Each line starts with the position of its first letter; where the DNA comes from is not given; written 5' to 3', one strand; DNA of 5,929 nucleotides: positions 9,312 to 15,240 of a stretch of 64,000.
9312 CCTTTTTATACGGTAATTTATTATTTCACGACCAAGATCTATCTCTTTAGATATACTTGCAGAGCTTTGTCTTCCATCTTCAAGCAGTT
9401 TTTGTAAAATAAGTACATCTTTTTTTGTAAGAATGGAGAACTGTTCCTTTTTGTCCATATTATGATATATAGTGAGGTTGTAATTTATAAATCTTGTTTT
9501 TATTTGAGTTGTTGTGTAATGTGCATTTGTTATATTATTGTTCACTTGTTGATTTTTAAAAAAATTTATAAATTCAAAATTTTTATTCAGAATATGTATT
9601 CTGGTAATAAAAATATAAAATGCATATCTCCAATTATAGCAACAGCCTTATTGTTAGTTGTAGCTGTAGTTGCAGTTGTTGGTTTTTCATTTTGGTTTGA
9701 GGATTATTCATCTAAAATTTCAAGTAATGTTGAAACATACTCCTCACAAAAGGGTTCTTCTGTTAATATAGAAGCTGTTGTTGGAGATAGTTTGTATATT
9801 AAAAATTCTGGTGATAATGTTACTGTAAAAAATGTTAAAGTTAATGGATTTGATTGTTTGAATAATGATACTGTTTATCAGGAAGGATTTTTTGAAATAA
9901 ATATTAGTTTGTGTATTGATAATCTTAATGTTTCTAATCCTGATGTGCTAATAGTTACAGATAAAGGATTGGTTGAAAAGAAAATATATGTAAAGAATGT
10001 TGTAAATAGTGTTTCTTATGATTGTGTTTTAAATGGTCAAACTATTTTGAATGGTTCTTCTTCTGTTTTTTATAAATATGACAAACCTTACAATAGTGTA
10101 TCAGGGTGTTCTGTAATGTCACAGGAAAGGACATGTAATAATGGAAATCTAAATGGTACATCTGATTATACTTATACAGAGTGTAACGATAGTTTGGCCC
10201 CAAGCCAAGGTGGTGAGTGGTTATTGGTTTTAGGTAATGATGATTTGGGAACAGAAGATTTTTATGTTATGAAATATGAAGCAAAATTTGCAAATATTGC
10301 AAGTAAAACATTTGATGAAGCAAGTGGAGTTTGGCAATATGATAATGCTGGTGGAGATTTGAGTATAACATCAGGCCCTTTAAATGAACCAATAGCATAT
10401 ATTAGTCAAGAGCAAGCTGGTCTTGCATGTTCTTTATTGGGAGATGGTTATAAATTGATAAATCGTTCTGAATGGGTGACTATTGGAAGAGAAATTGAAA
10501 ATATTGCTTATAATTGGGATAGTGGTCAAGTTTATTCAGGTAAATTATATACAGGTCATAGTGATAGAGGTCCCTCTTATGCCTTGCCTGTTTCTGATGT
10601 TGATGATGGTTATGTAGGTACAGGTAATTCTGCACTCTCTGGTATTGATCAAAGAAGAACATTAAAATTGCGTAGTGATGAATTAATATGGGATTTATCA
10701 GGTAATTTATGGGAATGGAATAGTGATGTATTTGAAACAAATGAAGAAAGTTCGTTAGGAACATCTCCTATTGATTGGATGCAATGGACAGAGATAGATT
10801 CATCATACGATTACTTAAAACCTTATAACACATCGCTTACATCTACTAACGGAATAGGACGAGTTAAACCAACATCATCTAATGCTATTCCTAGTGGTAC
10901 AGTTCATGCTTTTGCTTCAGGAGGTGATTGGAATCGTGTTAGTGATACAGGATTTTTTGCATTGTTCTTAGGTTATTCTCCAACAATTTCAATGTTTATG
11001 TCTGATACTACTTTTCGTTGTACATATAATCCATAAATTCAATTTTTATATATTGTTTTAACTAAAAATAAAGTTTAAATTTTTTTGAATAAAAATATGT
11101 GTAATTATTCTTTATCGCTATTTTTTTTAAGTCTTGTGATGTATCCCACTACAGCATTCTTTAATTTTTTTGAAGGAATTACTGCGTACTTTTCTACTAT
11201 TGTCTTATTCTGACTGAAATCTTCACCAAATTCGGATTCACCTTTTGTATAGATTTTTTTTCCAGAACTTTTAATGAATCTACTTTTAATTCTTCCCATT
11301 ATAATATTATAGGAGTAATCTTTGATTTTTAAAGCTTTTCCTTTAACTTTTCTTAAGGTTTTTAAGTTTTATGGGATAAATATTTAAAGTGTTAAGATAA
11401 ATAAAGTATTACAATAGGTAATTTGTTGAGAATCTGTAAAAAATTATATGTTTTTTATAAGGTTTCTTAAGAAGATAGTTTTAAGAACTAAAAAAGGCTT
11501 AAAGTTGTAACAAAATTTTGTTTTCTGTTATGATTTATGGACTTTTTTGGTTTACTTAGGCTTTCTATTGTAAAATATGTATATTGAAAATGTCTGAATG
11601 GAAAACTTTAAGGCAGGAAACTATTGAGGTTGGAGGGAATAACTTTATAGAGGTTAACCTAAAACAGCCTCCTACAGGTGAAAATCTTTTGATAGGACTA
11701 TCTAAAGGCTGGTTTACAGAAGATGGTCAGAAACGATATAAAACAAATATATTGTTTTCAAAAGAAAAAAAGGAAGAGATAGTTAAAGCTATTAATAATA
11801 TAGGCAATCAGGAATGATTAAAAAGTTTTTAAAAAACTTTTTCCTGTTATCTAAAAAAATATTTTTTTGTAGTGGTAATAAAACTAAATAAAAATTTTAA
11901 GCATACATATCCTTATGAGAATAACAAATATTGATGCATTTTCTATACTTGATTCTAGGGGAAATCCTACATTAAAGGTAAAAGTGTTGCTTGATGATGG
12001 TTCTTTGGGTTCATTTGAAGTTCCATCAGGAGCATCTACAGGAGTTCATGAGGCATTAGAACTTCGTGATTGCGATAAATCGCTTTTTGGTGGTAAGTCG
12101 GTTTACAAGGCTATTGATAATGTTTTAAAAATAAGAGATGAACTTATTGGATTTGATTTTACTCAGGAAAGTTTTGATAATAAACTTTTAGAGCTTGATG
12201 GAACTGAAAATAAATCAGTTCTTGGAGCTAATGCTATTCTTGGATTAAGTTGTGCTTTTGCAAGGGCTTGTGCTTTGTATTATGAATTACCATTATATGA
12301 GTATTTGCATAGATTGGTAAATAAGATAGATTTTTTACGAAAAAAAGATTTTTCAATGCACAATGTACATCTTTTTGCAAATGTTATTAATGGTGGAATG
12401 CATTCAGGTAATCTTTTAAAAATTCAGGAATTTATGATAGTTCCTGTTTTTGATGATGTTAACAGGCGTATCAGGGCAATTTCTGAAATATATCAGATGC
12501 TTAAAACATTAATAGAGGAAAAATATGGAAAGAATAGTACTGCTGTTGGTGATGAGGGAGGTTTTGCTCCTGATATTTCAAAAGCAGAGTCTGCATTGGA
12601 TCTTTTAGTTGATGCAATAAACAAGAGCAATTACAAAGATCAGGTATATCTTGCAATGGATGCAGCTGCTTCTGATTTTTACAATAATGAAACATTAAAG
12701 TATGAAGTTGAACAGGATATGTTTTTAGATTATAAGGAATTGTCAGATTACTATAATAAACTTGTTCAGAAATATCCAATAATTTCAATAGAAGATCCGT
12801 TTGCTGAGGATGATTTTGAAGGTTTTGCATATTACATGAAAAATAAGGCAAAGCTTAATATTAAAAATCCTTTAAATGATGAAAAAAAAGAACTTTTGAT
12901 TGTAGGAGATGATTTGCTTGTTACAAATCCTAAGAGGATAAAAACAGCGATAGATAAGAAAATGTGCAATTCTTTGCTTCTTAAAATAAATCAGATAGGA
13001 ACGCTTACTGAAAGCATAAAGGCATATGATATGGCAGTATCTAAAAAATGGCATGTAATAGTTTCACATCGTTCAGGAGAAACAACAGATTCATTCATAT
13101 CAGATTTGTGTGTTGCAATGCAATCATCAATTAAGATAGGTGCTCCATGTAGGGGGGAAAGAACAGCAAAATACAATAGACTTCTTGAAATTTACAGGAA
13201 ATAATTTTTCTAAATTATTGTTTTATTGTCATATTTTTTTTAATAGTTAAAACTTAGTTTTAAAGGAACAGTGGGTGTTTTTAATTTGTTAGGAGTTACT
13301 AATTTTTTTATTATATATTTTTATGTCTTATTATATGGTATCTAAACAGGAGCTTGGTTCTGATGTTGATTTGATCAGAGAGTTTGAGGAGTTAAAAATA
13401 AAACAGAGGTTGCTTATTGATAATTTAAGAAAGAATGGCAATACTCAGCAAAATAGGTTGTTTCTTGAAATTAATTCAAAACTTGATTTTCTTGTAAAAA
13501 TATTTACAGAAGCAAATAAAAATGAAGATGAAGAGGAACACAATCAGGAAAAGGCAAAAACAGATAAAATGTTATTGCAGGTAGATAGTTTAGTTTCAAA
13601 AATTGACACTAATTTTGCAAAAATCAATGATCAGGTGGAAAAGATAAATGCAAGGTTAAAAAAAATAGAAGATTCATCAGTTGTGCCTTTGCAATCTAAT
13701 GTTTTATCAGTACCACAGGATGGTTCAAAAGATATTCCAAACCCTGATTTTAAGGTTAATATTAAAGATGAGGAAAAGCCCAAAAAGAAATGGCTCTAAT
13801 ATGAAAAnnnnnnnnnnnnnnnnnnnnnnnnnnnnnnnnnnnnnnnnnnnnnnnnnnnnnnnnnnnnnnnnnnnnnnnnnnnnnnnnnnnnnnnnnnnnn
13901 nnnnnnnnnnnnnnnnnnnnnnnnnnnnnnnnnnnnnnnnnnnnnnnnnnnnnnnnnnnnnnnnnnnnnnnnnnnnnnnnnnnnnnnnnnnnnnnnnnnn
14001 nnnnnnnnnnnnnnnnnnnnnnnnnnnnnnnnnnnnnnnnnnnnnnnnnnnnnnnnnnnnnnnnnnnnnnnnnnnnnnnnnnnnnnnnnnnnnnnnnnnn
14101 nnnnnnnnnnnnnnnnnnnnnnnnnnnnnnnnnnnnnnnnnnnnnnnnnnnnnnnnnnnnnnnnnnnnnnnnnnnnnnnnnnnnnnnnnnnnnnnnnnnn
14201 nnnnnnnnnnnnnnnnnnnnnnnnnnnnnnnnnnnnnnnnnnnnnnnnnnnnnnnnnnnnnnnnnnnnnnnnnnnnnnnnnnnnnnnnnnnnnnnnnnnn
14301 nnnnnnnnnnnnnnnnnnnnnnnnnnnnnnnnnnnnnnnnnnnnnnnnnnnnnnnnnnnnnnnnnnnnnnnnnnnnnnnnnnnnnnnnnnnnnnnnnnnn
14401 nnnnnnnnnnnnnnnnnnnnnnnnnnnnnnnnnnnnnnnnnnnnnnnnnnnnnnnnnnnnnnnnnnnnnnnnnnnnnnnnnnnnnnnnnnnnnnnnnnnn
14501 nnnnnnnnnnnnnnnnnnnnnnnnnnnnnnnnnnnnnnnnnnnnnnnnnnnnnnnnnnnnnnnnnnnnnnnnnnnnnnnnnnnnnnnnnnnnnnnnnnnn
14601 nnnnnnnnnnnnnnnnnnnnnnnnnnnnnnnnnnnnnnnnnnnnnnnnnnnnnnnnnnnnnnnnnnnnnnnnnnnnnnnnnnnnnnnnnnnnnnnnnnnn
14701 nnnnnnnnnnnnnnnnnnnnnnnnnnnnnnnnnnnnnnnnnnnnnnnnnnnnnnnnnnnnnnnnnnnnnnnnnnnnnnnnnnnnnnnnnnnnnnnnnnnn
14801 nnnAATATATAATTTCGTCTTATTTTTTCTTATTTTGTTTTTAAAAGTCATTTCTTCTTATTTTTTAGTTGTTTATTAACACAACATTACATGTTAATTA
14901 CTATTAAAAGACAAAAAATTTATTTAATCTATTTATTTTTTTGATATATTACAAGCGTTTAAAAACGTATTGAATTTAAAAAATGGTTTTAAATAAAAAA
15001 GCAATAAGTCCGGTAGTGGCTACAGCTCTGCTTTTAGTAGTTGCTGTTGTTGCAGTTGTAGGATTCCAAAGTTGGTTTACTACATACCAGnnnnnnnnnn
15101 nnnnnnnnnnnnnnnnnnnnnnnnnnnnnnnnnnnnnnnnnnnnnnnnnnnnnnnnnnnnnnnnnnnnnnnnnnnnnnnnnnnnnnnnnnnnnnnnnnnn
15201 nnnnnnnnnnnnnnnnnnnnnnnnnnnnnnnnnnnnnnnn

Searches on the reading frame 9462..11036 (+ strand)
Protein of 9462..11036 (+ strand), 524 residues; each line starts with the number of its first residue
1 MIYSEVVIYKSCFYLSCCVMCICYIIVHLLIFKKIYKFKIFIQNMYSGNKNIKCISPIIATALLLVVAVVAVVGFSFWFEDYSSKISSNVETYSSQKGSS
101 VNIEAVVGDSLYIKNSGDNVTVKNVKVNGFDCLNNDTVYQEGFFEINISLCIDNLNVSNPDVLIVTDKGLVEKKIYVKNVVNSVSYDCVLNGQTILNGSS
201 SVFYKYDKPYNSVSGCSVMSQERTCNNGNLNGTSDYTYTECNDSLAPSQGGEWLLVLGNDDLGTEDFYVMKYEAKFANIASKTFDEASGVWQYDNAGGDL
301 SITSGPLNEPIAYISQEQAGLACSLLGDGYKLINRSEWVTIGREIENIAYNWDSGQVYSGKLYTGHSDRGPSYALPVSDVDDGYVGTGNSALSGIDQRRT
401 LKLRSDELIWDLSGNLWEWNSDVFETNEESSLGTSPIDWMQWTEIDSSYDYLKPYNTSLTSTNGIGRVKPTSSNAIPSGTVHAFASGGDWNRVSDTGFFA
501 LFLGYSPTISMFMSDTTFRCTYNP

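Call 9: search_protein_families(library=pfam, proteins=[window:9462-11036:+], max_evalue=0.1)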
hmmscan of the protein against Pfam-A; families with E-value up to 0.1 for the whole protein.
window:9462-11036:+ (524 aa): 2 families
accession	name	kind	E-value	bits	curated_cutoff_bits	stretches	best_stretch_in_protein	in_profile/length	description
PF03781.23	FGE-sulfatase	-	0.056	13.5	23.3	0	410-429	179-198/255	Sulfatase-modifying factor enzyme 1-like domain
PF07790.16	Pilin_N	-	0.074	14.4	25.2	0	55-115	3-68/78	Archaeal Type IV pilin, N-terminal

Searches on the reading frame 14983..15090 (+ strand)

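Call 96: search_protein_families(library=pfam, proteins=[window:14983-15090:+], max_evalue=10)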
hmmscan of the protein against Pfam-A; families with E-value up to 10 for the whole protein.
seq(36 aa): 2 families
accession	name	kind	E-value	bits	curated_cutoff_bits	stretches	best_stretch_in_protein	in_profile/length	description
PF16982.10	Flp1_like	-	0.054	13.4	33.5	1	11-33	11-33/49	Putative Flagellin, Flp1-like, domain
PF07790.16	Pilin_N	-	0.062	14.6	25.2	1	6-25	1-20/78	Archaeal Type IV pilin, N-terminal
